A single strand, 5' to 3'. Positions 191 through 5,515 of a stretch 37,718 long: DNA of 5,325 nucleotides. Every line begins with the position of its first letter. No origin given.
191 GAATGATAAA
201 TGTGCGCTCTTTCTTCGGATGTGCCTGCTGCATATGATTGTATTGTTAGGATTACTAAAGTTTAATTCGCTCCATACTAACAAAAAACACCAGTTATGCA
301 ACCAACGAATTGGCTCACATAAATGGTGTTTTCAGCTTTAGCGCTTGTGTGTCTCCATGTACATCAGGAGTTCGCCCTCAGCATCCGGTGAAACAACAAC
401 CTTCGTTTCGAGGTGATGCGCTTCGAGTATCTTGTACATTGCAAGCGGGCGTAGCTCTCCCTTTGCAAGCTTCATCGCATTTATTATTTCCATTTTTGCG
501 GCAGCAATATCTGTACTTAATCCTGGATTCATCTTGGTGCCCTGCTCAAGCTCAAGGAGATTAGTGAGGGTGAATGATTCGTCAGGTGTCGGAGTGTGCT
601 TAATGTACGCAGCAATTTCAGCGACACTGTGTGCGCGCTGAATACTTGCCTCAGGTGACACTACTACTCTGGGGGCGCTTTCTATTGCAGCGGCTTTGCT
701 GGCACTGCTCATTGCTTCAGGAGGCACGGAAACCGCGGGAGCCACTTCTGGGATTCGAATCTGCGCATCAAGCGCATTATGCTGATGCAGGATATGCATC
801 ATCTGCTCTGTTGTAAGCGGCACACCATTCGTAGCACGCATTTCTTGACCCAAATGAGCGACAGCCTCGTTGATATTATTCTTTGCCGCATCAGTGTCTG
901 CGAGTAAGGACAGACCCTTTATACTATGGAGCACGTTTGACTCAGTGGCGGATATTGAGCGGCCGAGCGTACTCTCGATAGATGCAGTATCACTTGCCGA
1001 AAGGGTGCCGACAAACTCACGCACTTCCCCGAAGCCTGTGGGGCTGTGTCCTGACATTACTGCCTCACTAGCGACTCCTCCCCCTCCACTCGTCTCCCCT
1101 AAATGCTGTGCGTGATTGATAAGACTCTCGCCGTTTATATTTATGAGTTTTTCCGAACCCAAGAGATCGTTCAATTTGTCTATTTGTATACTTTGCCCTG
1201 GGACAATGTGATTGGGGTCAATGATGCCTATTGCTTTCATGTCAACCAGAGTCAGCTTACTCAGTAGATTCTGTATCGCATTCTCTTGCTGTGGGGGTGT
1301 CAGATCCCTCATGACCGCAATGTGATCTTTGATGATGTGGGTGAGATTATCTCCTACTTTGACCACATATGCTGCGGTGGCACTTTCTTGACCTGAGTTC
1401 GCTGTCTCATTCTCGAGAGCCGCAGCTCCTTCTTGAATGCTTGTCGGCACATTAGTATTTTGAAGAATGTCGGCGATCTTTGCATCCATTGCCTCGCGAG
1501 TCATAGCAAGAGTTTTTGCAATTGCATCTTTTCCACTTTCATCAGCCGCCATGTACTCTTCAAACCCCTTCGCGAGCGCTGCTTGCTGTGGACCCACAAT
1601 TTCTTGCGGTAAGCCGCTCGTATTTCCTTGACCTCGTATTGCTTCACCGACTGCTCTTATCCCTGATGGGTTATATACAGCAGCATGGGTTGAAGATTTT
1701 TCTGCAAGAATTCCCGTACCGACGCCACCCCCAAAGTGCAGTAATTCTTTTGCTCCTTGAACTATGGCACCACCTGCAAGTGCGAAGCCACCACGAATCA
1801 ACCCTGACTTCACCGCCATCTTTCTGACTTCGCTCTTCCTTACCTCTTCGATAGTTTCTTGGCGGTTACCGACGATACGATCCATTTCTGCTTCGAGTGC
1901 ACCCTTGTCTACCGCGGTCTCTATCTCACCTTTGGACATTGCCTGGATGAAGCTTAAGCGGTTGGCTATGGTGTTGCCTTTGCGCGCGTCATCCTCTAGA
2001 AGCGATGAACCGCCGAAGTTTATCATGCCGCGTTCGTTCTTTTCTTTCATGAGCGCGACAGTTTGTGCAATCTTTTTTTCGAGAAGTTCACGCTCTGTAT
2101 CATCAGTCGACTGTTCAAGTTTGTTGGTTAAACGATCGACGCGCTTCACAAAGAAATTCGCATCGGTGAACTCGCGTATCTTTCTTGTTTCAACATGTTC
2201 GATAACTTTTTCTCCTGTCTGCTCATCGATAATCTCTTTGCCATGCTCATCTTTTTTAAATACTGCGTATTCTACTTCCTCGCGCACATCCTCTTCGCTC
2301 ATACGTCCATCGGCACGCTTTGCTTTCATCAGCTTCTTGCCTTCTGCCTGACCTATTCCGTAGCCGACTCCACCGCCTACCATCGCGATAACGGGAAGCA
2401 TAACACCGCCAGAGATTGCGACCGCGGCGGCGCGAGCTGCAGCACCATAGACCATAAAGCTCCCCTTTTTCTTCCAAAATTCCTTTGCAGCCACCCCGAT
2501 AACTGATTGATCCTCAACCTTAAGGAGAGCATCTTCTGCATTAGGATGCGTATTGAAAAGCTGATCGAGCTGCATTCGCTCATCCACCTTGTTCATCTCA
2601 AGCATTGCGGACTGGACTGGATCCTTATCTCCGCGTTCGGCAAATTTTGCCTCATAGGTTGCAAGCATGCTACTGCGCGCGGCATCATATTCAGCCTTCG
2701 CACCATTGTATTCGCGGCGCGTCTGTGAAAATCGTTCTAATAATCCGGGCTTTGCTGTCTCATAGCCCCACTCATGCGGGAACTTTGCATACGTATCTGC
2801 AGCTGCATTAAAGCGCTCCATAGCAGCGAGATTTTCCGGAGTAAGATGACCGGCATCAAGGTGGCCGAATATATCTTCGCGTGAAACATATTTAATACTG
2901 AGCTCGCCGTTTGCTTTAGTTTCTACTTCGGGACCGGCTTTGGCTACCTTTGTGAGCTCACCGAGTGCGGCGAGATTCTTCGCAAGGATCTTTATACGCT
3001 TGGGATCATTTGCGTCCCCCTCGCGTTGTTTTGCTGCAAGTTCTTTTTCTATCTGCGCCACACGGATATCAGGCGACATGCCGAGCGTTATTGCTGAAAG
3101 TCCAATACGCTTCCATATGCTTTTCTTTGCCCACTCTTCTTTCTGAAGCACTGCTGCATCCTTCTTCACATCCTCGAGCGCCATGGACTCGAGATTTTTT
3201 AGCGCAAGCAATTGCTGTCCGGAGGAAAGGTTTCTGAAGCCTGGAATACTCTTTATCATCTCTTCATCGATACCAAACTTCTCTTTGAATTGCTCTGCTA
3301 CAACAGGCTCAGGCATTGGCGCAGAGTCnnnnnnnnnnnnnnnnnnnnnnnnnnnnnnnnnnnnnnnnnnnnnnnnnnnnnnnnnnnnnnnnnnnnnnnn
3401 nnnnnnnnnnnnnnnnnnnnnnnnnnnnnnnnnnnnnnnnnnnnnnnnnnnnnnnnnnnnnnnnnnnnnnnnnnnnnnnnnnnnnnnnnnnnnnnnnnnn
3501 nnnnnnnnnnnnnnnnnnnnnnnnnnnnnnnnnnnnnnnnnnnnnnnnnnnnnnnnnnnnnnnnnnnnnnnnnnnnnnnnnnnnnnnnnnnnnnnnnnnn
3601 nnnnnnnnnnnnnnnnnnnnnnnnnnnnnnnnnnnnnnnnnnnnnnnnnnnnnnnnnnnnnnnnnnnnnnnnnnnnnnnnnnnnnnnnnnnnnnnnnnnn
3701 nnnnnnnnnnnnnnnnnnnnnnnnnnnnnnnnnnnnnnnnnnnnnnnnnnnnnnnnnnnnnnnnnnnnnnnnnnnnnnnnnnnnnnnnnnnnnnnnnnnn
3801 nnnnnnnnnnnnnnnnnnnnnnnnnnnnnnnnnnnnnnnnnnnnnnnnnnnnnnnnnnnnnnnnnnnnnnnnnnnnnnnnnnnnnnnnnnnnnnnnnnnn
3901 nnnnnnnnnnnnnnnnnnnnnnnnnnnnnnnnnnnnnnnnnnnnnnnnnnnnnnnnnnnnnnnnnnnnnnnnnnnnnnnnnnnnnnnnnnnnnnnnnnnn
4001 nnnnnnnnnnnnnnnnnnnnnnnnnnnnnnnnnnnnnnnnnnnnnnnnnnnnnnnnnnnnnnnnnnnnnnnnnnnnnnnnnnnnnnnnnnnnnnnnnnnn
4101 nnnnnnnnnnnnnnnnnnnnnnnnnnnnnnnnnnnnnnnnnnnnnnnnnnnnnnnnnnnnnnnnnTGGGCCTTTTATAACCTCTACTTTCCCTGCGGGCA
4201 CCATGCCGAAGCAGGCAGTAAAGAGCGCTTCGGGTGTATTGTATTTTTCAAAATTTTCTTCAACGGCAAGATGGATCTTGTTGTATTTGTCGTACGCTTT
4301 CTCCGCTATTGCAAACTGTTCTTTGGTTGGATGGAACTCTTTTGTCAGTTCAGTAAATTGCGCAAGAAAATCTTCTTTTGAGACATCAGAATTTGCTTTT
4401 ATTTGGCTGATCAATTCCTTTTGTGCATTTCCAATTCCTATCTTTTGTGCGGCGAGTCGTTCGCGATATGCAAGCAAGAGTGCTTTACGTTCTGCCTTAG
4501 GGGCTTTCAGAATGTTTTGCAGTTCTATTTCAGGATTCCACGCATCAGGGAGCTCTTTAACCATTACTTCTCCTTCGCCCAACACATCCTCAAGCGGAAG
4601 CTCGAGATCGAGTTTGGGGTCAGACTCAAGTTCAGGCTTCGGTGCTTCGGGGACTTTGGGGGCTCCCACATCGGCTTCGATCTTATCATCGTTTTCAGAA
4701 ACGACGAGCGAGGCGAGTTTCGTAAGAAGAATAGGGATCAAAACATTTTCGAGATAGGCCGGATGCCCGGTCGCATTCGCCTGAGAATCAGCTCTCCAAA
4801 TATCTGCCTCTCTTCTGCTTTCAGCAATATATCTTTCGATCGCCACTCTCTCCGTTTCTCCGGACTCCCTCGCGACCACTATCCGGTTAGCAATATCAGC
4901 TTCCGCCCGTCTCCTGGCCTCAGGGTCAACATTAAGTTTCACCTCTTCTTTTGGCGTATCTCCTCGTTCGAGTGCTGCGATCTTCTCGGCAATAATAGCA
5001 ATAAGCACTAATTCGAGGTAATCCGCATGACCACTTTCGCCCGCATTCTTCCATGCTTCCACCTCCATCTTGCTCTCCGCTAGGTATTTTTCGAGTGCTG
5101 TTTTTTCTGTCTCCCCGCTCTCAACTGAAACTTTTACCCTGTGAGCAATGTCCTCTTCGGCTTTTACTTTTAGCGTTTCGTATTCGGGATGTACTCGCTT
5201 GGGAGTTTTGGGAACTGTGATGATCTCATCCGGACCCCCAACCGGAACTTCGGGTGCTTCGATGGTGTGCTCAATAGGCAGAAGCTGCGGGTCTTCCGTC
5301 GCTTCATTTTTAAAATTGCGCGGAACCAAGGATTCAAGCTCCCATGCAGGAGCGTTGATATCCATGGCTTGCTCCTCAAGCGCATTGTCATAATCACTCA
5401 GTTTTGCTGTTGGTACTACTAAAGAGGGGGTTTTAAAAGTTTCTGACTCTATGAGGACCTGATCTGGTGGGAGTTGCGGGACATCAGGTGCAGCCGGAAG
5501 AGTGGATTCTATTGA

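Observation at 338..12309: Three-gene envelope module (membrane protein, orphan T4CP-like ATPase, 2275-aa giant protein) replaces the expected continuation of the ribosomal superoperon after map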

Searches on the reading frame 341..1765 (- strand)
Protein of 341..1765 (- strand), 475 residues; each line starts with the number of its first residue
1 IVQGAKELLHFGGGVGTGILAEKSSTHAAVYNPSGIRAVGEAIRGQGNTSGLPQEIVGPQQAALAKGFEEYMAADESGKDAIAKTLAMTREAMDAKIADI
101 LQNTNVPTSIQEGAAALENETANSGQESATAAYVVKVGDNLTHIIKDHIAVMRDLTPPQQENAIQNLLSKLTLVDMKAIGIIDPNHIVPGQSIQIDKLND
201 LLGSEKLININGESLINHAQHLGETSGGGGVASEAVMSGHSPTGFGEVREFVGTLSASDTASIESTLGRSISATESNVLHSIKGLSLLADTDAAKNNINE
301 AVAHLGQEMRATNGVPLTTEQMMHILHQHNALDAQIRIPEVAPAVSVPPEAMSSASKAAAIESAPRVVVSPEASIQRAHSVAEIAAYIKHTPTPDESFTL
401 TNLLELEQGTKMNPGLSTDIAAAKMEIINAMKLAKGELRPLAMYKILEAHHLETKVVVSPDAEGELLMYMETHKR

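Call 40: search_protein_families(library=pfam, proteins=[window:341-1765:-], max_evalue=5)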
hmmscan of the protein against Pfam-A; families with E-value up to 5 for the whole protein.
window:341-1765:- (475 aa): 0 families

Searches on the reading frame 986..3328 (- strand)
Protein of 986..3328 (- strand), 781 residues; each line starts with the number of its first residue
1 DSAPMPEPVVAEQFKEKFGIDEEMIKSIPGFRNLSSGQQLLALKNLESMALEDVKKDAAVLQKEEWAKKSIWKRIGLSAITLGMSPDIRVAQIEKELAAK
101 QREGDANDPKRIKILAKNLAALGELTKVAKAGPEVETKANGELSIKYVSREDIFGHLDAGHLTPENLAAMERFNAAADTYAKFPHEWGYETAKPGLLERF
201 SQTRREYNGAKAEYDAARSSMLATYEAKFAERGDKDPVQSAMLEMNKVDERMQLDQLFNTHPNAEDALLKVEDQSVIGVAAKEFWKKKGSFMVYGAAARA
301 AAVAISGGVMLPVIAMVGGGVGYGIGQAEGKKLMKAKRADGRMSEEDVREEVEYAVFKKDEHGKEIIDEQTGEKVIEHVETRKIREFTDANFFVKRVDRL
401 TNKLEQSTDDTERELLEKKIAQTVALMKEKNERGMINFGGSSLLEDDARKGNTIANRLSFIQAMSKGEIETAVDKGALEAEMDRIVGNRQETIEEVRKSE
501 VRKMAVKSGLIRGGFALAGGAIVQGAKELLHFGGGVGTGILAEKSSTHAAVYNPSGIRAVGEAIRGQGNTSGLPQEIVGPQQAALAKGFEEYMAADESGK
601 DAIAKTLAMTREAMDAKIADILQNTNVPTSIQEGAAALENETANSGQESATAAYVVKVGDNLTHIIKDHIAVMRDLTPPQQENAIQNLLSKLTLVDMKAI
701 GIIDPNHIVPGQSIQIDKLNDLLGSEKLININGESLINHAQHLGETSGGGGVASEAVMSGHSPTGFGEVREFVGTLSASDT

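Call 65: find_related_loci(query=A5, collection=metagenome_contigs, flank=8000)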
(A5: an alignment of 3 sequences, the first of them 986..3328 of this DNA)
Query A5 (781 aa) in metagenome_contigs; peptide patterns used: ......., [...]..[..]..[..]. (x = any residue, [..] = any of these).
515 stretches matched a pattern; 7 encode a relative of the query (tblastn E <= 1e-3); 7 distinct loci.
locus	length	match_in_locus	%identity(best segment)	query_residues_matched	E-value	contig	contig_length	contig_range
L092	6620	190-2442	45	10-744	0e+0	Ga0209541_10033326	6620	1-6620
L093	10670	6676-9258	49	10-765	1e-172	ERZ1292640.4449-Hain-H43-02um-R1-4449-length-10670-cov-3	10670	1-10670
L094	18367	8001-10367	40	10-760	2e-158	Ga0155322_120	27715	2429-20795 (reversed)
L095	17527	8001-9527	47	10-504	4e-132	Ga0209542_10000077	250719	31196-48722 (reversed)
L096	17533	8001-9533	40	10-524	1e-108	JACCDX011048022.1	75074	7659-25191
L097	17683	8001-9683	40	12-540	1e-106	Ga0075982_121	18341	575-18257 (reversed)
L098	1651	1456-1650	50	225-294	1e-14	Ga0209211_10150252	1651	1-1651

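Call 67: search_solved_structures(query=A4, max_evalue=1)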
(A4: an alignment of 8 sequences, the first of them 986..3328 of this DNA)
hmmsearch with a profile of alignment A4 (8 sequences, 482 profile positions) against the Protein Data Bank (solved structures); distinct sequences matched with E-value up to 1: 4.
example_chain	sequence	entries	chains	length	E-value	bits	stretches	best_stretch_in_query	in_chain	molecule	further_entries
6iog_A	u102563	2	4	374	0.098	14.5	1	272-335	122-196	Homoserine O-acetyltransferase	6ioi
6ioh_A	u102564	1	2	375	0.099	14.5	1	272-335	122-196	Homoserine O-acetyltransferase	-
1rp3_B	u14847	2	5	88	0.37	12.6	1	50-111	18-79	anti sigma factor FlgM | anti-sigma factor FlgM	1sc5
3k17_A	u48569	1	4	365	0.68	11.7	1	64-152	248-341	Lin0012 protein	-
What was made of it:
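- Tried and rejected: Nothing below E 0.09 (call 67).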

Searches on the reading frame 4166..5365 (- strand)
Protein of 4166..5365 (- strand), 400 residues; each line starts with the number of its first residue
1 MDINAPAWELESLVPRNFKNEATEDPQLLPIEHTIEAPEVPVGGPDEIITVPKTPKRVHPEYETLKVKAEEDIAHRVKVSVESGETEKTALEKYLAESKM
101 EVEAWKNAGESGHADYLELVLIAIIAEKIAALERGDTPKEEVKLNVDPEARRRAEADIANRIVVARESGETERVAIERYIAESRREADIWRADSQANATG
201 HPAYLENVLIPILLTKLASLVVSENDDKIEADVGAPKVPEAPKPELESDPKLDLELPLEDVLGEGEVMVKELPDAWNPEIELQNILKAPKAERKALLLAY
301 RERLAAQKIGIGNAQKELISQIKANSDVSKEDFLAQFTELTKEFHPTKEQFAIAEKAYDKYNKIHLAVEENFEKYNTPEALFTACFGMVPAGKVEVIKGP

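Call 40: search_protein_families(library=pfam, proteins=[window:4166-5365:-], max_evalue=5)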
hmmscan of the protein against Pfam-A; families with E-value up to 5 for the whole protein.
window:4166-5365:- (400 aa): 2 families
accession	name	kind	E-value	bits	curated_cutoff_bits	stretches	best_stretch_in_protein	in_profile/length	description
PF24627.1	PUMA_CC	-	0.0021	18.5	30.1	1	66-108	9-51/74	PUMA coiled-coil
PF22564.2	HAAS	-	3.4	8.5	27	0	144-179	10-46/55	HAAS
